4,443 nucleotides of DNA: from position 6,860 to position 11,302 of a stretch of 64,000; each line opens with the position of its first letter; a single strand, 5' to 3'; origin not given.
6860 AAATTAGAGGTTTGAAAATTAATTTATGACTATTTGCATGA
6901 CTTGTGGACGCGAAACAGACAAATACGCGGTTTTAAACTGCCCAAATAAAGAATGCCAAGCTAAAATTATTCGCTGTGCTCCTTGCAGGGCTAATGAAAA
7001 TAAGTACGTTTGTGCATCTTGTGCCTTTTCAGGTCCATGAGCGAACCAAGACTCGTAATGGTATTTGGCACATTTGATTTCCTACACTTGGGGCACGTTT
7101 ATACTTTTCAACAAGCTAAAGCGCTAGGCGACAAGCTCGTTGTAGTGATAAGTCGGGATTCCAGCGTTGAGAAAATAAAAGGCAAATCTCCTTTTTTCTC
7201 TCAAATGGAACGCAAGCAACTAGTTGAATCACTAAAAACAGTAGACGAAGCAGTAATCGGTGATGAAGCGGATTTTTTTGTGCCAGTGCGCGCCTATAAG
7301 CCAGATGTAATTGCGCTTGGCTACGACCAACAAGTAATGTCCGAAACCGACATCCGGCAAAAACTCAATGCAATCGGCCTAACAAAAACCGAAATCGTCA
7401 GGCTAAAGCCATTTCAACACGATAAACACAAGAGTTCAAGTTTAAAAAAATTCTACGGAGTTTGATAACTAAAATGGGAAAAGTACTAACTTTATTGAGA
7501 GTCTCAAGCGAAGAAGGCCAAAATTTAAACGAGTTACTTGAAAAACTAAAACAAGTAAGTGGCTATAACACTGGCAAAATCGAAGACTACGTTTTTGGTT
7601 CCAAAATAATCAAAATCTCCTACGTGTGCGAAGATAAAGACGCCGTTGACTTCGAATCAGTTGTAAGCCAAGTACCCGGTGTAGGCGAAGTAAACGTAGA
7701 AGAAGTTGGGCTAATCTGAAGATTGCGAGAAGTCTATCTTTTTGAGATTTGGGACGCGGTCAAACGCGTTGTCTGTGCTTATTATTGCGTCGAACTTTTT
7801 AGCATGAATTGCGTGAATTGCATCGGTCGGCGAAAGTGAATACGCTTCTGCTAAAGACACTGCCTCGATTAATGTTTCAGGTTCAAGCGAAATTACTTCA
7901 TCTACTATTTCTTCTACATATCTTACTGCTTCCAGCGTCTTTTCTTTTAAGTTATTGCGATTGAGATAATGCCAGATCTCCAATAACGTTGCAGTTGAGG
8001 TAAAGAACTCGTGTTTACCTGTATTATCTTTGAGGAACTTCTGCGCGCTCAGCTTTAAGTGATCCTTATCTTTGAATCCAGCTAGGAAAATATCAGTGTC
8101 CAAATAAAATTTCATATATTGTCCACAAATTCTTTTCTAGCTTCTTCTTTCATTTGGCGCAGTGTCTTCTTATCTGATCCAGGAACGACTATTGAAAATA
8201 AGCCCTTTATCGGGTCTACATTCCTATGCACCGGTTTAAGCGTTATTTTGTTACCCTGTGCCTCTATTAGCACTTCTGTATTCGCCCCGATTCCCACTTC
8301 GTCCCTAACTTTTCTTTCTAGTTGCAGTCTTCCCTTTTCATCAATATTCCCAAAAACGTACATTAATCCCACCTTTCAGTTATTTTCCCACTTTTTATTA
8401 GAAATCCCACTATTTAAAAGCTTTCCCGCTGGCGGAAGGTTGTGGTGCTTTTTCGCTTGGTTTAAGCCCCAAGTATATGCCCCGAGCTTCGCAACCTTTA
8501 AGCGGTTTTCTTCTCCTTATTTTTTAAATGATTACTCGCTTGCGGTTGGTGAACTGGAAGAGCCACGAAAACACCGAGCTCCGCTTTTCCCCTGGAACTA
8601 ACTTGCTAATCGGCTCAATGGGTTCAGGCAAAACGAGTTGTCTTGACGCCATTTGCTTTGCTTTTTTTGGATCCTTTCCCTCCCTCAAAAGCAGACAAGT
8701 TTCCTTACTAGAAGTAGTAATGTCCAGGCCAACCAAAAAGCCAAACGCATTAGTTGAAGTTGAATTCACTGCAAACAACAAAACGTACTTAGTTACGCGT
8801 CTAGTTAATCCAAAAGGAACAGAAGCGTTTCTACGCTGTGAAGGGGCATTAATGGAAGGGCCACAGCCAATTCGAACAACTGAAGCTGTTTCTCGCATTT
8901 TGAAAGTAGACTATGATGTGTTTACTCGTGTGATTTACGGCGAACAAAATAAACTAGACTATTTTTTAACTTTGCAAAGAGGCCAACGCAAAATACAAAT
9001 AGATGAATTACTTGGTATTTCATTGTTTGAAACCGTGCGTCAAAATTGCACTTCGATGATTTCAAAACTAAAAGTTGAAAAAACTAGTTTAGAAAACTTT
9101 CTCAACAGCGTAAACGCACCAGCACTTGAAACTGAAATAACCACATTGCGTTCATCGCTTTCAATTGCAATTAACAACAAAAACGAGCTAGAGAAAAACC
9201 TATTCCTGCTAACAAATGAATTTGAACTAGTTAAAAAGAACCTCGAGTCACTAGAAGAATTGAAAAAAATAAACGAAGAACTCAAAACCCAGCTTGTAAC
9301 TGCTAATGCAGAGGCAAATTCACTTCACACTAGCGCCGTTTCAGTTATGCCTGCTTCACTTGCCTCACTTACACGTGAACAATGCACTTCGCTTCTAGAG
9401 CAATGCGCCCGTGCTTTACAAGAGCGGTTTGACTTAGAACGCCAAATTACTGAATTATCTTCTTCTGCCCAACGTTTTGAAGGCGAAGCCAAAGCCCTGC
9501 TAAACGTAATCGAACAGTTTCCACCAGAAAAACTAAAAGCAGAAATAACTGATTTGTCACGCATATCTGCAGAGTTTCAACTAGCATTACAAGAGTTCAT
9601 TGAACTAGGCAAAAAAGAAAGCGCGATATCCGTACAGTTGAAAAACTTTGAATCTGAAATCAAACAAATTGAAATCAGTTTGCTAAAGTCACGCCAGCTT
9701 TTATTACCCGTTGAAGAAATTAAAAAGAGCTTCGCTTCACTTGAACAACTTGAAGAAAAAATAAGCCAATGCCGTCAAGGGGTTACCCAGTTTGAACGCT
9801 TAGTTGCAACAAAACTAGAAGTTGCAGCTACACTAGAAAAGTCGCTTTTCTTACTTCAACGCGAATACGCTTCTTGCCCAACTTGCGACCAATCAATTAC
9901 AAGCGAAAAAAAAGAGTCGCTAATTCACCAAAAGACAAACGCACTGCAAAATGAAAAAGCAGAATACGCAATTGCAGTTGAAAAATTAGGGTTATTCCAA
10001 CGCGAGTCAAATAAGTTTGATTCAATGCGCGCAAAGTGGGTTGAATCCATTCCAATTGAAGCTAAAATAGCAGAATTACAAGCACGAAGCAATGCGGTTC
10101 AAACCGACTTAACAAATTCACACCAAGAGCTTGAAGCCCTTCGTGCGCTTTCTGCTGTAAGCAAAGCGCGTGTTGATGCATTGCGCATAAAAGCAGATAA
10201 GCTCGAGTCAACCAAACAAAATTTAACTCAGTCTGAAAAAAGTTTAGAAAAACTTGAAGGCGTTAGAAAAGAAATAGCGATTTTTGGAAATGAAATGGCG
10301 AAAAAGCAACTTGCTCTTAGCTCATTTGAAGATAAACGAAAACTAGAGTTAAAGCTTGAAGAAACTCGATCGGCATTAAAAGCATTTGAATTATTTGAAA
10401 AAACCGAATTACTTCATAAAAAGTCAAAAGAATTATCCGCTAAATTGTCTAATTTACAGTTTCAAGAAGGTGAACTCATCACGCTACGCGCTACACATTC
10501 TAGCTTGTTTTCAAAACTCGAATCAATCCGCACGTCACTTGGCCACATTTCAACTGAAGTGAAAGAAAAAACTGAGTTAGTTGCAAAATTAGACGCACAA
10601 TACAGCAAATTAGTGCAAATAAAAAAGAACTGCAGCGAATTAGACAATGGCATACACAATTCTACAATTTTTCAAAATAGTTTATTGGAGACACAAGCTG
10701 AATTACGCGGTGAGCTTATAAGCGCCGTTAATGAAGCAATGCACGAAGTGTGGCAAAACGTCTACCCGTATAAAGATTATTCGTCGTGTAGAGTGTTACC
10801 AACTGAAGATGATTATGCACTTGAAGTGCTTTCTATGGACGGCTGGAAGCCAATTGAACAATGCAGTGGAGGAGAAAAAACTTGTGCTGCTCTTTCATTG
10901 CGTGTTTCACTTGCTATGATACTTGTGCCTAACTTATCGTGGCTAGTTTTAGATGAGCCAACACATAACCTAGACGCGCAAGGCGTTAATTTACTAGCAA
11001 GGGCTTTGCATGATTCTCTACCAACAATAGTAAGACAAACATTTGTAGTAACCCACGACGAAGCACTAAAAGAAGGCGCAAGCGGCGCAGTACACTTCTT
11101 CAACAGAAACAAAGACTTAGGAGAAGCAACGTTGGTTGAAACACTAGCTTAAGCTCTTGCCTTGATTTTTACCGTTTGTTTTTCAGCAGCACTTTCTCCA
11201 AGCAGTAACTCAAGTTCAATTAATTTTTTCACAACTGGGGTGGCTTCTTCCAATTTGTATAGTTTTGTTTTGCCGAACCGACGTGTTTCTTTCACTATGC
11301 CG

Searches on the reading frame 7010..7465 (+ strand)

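Call 35: search_protein_families(library=pfam, proteins=[window:7010-7465:+], max_evalue=0.001)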
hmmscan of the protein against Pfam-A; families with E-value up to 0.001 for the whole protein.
window:7010-7465:+ (151 aa): 2 families
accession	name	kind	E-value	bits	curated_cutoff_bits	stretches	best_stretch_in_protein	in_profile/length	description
PF01467.32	CTP_transf_like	-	1.1e-17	64.9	21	1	18-142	2-126/133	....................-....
PF06574.18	FAD_syn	-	0.00064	20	27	0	12-43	5-36/158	FAD synthetase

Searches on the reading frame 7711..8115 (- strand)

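Call 41: search_protein_families(library=pfam, proteins=[window:7711-8115:-], max_evalue=0.0001)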
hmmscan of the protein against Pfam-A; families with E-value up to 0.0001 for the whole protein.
window:7711-8115:- (134 aa): 1 family
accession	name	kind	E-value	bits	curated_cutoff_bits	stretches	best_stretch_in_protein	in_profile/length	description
PF01850.27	PIN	-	1.2e-15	58.6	23.6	1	4-122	2-118/120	PIN domain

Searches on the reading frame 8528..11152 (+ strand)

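Call 40: search_protein_families(library=pfam, proteins=[window:8528-11152:+], max_evalue=0.0001)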
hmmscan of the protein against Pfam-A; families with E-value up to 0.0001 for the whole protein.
window:8528-11152:+ (874 aa): 4 families
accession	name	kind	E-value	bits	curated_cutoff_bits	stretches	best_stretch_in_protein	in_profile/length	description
PF02463.25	SMC_N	-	1.6e-21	77.2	40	2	1-91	1-101/220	RecF/RecN/SMC N terminal domain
PF13476.12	AAA_23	-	1.9e-21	78.1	27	1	4-254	1-195/201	AAA domain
PF13555.12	AAA_29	-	3.4e-08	33.6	27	1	3-47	2-47/61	P-loop containing region of AAA domain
PF13175.12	AAA_15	-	4.1e-05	23.8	32.1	1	1-411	1-281/374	AAA ATPase domain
